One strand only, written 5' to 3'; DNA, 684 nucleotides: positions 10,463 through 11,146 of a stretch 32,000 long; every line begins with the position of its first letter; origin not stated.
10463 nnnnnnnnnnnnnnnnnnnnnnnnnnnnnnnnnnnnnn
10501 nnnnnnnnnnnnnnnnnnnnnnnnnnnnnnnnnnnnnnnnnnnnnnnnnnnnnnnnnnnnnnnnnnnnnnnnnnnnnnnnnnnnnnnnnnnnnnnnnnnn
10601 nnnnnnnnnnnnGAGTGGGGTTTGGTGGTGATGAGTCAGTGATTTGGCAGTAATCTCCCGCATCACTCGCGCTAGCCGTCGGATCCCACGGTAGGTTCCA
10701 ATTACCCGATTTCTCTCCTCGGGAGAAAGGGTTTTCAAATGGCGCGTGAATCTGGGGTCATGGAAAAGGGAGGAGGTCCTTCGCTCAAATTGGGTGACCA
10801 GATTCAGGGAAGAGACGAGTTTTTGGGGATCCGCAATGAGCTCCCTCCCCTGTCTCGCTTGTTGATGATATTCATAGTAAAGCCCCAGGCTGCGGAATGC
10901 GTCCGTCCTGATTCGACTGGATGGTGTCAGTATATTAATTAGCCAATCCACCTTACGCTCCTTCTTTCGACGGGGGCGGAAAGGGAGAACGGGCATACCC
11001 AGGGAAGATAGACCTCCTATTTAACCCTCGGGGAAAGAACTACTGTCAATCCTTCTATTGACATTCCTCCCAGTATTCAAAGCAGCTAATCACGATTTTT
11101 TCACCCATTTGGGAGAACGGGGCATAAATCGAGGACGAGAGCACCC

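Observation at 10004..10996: GGDEF-type nucleotide cyclase in a clearly archaeal locus, with a substituted base-specificity residue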

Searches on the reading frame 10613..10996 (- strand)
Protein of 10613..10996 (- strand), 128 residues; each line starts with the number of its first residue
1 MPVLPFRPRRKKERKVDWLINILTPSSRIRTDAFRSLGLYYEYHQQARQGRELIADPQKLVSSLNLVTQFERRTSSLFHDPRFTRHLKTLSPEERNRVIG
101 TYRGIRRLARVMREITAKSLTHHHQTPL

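Call 49: search_solved_structures(query=A2, max_evalue=10)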
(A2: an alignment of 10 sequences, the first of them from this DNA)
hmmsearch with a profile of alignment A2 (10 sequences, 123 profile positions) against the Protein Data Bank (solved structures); distinct sequences matched with E-value up to 10: 5.
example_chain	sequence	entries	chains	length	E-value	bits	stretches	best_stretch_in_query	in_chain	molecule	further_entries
5obx_A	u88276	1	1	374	0.034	17.6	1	11-66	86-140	Chaperone protein DnaK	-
5obw_A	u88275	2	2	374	0.041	17.4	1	11-66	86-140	Chaperone protein DnaK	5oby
5obu_A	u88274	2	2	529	0.069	16.6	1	11-66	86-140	Chaperone protein DnaK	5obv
8b6g_CG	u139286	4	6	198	1.2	12.7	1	11-75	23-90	SDHTT3 | chain 77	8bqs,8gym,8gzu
1eb6_A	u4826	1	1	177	4.6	10.7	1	54-105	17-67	NEUTRAL PROTEASE II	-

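Call 52: predict_structure(alignment_id=A2)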
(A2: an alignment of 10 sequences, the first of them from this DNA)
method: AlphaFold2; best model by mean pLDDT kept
length: 128 residues; sequences in the alignment: 10
mean_pLDDT: 80.9   pTM: 0.68
mean pLDDT of the five models: 80.9, 79.4, 77.2, 73.0, 68.6
residues with pLDDT >= 90: 54; 70-90: 43; 50-70: 27; < 50: 4
segments of 3 or more residues with pLDDT < 50: 126-128
pLDDT, mean of each block of 10 residues (from residue 1): 53 77 87 86 72 71 92 94 93 93 93 84 52
secondary structure, 60 per line:
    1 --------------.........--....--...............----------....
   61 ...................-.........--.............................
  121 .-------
elements in order: H15-23 H26-29 H32-46 H57-79 H81-89 H92-121

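Call 55: fold_search(model_id=the predicted structure, library=pdb)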
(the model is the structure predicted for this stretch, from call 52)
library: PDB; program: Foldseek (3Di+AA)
matches with E <= 10: 392; with E <= 0.001: 0
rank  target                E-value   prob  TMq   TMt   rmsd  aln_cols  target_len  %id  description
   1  7dgy                  3.4e-01  0.38  0.27  0.32  10.7       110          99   11  De novo designed protein H4C2R (released 2021-12-15)
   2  8xyv_B                6.6e-01  0.60  0.38  0.46   6.0       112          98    8  De novo designed protein 0705-5 (released 2024-10-02)
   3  2rld_C                7.3e-01  0.23  0.27  0.29   8.8       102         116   12  CRYSTAL STRUCTURE OF A PROTEIN WITH UNKNOWN FUNCTION FROM S23 RIBOSOMAL PROTEIN FAMILY (BT_0352) FROM BACTEROIDES THET (released 2007-10-30)
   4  2rld_B                8.7e-01  0.30  0.32  0.36   8.6       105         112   10  CRYSTAL STRUCTURE OF A PROTEIN WITH UNKNOWN FUNCTION FROM S23 RIBOSOMAL PROTEIN FAMILY (BT_0352) FROM BACTEROIDES THET (released 2007-10-30)
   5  8xyv_A                1.1e+00  0.47  0.39  0.47   6.0       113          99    8  De novo designed protein 0705-5 (released 2024-10-02)
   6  1orj_C                1.1e+00  0.14  0.27  0.30  12.5       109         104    7  FLAGELLAR EXPORT CHAPERONE (released 2003-09-16)
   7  4cyb_D                1.3e+00  0.20  0.36  0.29  10.9       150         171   12  DpsC from Streptomyces coelicolor (released 2014-06-25)
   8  2rld_A                1.3e+00  0.14  0.26  0.28   7.9       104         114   15  CRYSTAL STRUCTURE OF A PROTEIN WITH UNKNOWN FUNCTION FROM S23 RIBOSOMAL PROTEIN FAMILY (BT_0352) FROM BACTEROIDES THET (released 2007-10-30)
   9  8fit_A                1.3e+00  0.13  0.26  0.16  14.6       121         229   12  Multi-state design of two-state switchable hinge proteins (released 2023-08-16)
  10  8pv6_CR               1.4e+00  0.10  0.21  0.08  14.6       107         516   18  Chaetomium thermophilum pre-60S State 3 - post-5S rotation with Rix1 complex with Foot - composite structure (released 2023-11-15)
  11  2lch_MODEL_1_A        1.4e+00  0.08  0.20  0.22  16.9       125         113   14  Solution NMR Structure of a Protein With a Redesigned Hydrophobic Core, Northeast Structural Genomics Consorti (released 2011-05-25)
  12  8zah_A                1.4e+00  0.18  0.29  0.19   7.5       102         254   11  Crystal structure of the channel protein CorA from Campylobacter jejuni (released 2024-06-19)
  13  8fih_A                1.5e+00  0.47  0.44  0.50   6.0       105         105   17  Multi-state design of two-state switchable hinge proteins (released 2023-08-16)
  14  6r2g_A                1.5e+00  0.20  0.34  0.30   7.9       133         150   12  Crystal structure of a single-chain protein mimetic of the gp41 NHR trimer in complex with the synthetic CHR peptide C (released 2019-07-10)
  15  7pfo_H                1.5e+00  0.13  0.24  0.10  13.7       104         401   16  Core human replisome (released 2021-11-10)
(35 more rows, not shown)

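Call 60: find_homologous_proteins(query=A2, max_evalue=0.01)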
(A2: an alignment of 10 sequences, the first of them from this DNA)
Query A2 (10 sequences) (128 aa, profile of the alignment): 1 proteins with E <= 0.01 among 5551 candidates.
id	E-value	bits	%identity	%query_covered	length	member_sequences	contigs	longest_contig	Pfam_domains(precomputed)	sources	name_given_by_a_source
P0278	2.1e-16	78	67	7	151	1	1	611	-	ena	-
